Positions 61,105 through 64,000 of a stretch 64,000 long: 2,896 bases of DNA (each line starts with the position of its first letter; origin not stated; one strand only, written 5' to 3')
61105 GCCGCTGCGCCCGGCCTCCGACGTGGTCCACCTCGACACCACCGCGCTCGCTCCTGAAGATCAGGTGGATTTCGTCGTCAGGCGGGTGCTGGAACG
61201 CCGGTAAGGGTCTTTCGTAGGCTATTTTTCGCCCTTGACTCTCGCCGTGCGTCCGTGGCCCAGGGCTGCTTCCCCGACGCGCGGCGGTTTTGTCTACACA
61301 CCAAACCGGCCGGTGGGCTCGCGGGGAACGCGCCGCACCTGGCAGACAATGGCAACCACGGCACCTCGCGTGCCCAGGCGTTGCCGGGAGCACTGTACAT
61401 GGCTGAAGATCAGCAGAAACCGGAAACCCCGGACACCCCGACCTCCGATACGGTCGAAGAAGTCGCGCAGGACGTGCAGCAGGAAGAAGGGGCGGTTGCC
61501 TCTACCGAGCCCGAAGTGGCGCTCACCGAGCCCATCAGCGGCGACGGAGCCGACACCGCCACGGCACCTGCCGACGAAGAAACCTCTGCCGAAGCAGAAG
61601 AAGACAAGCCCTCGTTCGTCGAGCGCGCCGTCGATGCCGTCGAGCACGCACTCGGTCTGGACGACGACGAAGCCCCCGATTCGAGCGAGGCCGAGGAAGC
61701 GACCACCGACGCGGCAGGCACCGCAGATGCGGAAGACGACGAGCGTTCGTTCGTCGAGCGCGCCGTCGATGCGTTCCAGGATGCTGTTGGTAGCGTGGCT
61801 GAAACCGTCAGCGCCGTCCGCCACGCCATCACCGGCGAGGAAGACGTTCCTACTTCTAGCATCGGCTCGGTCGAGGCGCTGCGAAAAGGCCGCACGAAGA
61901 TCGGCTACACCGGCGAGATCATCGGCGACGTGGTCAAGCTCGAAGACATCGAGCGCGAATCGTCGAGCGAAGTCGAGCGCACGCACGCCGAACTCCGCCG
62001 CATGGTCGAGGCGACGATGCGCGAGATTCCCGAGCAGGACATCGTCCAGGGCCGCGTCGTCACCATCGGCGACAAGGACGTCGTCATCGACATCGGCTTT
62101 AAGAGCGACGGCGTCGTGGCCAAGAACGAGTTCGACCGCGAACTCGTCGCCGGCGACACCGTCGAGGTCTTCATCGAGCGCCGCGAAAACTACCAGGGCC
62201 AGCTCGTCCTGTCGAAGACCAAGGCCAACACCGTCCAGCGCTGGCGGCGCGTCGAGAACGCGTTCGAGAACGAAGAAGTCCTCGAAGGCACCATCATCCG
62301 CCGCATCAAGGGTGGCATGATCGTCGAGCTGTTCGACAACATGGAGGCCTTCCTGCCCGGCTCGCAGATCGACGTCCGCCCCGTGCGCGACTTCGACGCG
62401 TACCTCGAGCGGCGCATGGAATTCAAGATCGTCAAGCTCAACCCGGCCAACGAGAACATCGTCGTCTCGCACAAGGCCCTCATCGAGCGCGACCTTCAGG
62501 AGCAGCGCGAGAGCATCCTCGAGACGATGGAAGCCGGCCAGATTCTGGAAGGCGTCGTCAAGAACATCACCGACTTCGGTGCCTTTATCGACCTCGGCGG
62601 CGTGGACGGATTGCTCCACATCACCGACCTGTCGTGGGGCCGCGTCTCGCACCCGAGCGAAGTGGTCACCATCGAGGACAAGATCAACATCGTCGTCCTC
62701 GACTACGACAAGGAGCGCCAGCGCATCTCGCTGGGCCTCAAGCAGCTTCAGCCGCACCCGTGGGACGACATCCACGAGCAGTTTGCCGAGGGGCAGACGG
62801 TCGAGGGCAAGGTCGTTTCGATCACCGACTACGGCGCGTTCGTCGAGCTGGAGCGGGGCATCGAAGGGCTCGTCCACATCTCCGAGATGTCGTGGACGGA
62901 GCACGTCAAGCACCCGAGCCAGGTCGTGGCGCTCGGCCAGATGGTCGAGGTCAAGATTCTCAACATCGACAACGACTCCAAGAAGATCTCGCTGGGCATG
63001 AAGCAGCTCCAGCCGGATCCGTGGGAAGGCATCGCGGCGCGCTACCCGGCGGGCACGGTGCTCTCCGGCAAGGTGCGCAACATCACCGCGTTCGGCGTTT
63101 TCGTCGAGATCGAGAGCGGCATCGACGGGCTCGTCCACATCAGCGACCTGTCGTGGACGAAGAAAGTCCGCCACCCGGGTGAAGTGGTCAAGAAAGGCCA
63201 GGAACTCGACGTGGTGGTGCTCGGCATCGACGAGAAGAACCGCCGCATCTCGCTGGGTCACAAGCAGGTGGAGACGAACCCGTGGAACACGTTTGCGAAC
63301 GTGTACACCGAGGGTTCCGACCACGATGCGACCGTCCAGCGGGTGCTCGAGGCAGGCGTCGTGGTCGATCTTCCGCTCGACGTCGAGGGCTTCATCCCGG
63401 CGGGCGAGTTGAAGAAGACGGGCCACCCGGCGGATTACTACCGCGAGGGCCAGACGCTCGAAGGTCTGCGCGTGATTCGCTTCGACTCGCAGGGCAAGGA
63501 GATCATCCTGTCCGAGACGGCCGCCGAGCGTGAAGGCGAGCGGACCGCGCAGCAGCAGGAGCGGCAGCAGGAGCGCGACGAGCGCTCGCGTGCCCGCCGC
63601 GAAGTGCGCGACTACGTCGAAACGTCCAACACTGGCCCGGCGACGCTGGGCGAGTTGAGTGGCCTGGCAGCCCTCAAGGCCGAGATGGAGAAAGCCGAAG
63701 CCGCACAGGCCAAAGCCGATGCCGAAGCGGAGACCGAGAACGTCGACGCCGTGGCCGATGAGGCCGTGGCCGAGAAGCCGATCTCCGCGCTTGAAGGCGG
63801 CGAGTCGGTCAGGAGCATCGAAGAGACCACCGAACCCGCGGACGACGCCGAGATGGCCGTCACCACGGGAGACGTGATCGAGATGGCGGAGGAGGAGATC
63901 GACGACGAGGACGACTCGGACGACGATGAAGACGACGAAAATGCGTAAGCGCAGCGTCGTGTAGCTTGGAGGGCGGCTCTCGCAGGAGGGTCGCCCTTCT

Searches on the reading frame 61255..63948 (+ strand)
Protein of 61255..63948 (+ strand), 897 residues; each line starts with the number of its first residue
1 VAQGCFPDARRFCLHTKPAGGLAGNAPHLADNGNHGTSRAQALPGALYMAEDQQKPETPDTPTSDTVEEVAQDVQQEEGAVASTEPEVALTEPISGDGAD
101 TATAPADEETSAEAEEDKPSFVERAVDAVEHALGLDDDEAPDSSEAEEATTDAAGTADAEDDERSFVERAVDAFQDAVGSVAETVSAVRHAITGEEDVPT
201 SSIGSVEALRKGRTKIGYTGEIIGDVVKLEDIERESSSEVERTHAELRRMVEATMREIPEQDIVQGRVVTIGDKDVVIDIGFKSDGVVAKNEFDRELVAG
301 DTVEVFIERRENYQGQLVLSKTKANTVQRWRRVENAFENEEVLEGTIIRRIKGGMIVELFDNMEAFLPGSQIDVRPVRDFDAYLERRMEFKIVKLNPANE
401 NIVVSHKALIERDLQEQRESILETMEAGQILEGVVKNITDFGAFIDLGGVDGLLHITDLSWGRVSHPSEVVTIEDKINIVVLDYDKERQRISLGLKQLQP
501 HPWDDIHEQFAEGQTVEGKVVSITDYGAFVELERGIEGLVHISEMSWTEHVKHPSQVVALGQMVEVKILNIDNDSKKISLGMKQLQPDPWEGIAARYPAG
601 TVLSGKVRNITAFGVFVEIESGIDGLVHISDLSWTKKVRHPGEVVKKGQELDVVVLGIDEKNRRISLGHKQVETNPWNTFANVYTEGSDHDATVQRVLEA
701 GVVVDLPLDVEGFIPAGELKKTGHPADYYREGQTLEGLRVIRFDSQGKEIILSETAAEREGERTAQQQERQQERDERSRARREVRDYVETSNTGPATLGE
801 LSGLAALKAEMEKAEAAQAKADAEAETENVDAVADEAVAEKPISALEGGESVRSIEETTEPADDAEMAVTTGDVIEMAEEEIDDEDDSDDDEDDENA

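Call 75: search_protein_families(library=pfam, proteins=[window:61255-63948:+], max_evalue=0.001)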
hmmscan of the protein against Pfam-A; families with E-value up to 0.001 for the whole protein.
window:61255-63948:+ (897 aa): 6 families
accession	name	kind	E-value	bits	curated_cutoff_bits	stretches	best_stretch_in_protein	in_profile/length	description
PF00575.29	S1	-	9.7e-87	285.8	22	5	510-583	2-74/74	S1 RNA binding domain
PF23459.1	S1_RRP5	-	1.3e-29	103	27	3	512-576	3-66/72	RRP5 S1 domain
PF21710.3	Spt6_S1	-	1.1e-12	48.5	27.5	1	507-580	11-84/91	Spt6, S1/OB domain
PF13509.12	S1_2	-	1.9e-10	41.1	21.8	0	428-459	2-34/61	S1 domain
PF17092.11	PCB_OB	-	5.1e-05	24.4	27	0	507-568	26-97/111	Penicillin-binding protein OB-like domain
PF02237.23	BPL_C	-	0.00031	21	21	0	512-529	11-28/48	Biotin protein ligase C terminal domain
